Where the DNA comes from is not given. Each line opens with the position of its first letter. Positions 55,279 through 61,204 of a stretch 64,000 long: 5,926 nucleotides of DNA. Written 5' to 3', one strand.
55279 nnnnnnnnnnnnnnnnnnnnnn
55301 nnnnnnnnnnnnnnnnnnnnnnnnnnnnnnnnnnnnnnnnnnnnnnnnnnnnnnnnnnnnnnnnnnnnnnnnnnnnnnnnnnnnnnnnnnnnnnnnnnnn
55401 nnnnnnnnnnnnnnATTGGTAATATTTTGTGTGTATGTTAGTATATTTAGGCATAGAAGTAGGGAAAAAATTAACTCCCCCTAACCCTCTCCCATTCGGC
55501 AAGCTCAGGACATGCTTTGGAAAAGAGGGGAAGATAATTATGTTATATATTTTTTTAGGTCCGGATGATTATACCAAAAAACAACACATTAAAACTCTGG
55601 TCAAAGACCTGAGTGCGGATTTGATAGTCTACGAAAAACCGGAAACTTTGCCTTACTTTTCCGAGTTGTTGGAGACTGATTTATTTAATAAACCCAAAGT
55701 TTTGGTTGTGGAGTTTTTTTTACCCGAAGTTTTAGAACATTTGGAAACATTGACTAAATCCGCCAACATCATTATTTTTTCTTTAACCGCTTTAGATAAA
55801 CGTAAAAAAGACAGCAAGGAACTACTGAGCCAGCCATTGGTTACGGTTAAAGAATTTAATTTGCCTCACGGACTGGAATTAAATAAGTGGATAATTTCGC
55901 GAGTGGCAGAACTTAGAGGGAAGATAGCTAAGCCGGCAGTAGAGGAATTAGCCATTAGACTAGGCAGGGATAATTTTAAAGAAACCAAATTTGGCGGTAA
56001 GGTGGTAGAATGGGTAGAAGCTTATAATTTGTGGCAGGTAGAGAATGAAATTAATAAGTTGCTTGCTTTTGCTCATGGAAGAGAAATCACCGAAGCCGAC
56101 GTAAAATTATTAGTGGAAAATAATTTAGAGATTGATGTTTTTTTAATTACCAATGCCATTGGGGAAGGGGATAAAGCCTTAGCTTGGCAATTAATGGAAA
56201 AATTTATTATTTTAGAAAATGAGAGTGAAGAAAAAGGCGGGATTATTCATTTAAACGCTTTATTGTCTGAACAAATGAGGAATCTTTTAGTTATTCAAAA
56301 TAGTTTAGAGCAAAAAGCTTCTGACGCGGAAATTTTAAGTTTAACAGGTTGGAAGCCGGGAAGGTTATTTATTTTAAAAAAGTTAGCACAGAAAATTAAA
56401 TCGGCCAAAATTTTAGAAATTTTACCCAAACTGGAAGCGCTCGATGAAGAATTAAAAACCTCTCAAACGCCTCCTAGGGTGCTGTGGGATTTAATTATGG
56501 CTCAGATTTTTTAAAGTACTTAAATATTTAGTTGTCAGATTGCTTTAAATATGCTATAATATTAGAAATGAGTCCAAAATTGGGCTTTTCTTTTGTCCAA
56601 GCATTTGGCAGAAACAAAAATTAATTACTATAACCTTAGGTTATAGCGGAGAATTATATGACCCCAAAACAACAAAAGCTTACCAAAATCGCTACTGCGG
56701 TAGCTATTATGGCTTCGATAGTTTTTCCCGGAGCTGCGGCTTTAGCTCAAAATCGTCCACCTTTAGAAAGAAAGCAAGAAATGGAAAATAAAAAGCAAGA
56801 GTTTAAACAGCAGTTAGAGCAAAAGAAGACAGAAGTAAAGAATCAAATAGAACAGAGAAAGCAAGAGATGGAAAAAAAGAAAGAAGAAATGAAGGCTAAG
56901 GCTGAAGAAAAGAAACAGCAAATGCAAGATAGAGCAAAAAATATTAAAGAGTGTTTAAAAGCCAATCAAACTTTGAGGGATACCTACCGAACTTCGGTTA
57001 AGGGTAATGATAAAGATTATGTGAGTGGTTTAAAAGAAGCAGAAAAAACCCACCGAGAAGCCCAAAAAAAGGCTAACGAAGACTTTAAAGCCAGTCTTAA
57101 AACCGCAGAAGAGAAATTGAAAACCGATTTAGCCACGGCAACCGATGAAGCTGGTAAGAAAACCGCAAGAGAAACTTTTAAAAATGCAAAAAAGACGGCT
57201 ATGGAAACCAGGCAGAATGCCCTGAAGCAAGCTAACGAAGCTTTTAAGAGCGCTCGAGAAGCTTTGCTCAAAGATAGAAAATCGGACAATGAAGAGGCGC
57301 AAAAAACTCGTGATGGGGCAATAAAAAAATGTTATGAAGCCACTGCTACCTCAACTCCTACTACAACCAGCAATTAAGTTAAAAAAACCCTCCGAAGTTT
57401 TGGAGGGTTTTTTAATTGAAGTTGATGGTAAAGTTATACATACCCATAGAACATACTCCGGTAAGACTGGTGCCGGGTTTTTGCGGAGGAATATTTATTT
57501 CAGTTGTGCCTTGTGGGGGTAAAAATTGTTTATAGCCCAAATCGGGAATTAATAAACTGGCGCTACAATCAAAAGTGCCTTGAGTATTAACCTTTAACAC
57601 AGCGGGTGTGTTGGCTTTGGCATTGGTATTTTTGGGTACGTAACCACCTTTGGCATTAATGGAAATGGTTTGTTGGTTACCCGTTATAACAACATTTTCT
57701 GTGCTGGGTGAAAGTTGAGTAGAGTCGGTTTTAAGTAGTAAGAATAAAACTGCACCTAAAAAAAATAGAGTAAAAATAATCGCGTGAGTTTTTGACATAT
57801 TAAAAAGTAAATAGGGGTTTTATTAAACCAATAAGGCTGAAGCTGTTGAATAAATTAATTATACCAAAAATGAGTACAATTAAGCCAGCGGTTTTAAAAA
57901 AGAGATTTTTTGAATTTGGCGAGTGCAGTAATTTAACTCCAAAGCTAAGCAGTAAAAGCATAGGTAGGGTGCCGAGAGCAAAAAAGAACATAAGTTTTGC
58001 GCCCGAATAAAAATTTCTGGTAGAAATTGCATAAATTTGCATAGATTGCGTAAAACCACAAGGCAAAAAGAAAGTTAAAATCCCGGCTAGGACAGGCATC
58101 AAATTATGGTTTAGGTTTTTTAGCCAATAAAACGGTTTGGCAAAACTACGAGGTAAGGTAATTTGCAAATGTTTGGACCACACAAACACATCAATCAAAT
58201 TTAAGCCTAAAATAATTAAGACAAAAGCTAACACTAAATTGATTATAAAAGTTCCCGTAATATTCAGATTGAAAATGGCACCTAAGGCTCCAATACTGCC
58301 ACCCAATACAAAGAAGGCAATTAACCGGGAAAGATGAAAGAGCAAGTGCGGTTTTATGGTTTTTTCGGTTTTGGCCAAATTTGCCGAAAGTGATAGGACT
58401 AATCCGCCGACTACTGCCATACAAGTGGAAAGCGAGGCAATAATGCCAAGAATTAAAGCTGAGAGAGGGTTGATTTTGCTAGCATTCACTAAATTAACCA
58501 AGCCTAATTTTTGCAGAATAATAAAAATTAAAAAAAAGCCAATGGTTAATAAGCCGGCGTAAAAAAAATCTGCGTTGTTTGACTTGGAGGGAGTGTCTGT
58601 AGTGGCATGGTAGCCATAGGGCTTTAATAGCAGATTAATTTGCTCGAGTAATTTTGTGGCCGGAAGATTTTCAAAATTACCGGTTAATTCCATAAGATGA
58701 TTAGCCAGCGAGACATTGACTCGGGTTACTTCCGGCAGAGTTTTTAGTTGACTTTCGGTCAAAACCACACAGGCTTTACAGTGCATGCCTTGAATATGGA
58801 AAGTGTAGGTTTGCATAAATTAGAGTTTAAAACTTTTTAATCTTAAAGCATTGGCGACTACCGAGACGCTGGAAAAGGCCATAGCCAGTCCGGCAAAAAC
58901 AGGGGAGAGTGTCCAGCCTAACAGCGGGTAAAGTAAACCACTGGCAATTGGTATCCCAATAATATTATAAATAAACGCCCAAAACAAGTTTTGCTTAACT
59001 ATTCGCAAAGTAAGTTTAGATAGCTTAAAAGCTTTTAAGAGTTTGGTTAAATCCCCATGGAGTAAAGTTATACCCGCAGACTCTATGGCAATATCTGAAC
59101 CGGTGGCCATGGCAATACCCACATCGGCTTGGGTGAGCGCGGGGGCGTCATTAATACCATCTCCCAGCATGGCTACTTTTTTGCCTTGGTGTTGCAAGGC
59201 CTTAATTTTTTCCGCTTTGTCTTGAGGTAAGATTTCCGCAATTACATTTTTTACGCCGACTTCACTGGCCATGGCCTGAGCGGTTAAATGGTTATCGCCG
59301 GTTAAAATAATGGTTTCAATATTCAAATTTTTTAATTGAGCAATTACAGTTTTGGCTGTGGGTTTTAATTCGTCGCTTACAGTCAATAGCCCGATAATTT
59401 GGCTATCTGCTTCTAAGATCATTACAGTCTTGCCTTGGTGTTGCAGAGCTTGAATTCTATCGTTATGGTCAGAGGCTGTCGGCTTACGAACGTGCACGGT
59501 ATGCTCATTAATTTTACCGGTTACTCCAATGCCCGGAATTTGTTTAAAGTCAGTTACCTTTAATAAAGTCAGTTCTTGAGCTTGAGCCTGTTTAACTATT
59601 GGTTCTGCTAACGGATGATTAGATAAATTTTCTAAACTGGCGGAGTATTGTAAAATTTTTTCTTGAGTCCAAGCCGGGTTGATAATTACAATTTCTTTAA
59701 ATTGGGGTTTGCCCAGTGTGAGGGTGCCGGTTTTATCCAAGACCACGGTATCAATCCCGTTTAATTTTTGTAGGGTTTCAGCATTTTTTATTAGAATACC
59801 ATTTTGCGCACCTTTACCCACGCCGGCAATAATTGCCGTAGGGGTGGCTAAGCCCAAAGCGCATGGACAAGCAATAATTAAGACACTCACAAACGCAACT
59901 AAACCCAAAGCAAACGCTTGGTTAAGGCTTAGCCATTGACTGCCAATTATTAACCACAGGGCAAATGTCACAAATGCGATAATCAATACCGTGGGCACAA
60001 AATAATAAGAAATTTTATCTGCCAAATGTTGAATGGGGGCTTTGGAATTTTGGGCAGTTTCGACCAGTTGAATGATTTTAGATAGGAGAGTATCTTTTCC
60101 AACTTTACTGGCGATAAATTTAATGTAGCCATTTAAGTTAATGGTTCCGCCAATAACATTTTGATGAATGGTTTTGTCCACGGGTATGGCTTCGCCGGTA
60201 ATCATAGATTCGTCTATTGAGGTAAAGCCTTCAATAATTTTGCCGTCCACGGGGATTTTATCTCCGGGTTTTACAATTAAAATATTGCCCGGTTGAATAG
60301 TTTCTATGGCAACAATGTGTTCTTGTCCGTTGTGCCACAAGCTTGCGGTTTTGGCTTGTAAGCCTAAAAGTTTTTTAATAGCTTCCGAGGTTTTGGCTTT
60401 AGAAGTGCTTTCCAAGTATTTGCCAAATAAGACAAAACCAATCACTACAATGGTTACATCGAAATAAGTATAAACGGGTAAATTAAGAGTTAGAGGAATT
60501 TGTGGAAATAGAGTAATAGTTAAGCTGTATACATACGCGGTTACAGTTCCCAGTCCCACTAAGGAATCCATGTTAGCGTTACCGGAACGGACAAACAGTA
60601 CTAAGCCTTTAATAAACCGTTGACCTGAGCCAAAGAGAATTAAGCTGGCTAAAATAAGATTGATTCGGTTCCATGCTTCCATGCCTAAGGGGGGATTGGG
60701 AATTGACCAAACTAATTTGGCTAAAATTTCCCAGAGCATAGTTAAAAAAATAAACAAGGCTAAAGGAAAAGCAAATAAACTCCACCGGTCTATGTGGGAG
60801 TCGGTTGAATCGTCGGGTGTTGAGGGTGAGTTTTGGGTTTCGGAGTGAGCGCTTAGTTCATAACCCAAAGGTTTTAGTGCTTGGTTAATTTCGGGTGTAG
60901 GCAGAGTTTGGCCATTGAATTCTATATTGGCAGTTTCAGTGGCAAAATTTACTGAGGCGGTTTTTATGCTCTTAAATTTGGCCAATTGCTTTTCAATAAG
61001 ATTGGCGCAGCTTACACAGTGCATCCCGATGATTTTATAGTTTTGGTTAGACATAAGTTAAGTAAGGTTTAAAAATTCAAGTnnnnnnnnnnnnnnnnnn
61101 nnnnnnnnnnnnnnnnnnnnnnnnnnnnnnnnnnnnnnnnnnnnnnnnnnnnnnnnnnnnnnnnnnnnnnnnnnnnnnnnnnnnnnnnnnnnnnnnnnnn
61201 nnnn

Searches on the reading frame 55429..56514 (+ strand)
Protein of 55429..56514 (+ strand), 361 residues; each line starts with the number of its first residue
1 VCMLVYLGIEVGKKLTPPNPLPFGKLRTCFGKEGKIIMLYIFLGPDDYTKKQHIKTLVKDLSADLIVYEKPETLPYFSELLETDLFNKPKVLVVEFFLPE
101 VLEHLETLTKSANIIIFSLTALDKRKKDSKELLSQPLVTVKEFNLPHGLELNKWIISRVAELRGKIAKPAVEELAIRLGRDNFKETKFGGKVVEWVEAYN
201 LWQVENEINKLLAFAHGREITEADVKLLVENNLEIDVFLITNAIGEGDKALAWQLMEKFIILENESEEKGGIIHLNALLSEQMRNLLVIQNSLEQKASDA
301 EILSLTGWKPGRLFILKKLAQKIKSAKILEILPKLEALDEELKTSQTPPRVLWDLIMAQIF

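Call 13: search_protein_families(library=pfam, proteins=[window:55429-56514:+], max_evalue=0.001)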
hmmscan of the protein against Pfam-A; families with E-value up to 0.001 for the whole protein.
window:55429-56514:+ (361 aa): 1 family
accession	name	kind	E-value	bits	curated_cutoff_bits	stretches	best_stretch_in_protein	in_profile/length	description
PF21694.2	DNA_pol3_delta_C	-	4e-13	49.9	27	1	235-359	2-120/121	DNA polymerase III delta subunit, C-terminal domain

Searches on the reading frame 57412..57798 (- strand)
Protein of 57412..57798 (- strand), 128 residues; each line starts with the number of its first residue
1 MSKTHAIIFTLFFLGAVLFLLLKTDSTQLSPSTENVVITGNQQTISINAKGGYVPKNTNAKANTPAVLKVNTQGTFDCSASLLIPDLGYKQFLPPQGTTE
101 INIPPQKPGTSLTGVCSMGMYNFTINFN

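Call 13: search_protein_families(library=pfam, proteins=[window:57412-57798:-], max_evalue=0.001)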
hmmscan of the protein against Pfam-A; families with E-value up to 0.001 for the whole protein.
window:57412-57798:- (128 aa): 1 family
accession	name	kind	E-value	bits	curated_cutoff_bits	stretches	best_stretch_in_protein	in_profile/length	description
PF13473.12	Cupredoxin_1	-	1.1e-10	41.9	27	1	16-120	6-96/104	Cupredoxin-like domain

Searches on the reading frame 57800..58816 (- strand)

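Call 13: search_protein_families(library=pfam, proteins=[window:57800-58816:-], max_evalue=0.001)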
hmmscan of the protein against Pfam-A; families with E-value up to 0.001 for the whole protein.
window:57800-58816:- (338 aa): 2 families
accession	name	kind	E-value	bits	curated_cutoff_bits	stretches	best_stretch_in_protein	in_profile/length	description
PF13386.12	DsbD_2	-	3.4e-31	109.1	24.9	1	120-319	2-198/199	Cytochrome C biogenesis protein transmembrane region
PF00403.32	HMA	-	2e-09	38.1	24.8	1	5-60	1-56/62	Heavy-metal-associated domain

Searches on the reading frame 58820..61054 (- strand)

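Call 13: search_protein_families(library=pfam, proteins=[window:58820-61054:-], max_evalue=0.001)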
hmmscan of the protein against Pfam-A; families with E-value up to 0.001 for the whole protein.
window:58820-61054:- (744 aa): 4 families
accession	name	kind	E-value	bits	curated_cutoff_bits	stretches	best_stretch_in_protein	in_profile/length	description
PF00122.25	E1-E2_ATPase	-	1.8e-57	194.2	28.1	1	232-417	2-180/181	E1-E2 ATPase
PF00702.32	Hydrolase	-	9.6e-33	114.6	26.4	1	434-644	1-191/191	haloacid dehalogenase-like hydrolase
PF00403.32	HMA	-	1.5e-14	54.6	24.8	1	7-66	3-62/62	Heavy-metal-associated domain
PF08282.18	Hydrolase_3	-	1.1e-07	32.3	20.9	1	618-661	197-240/255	haloacid dehalogenase-like hydrolase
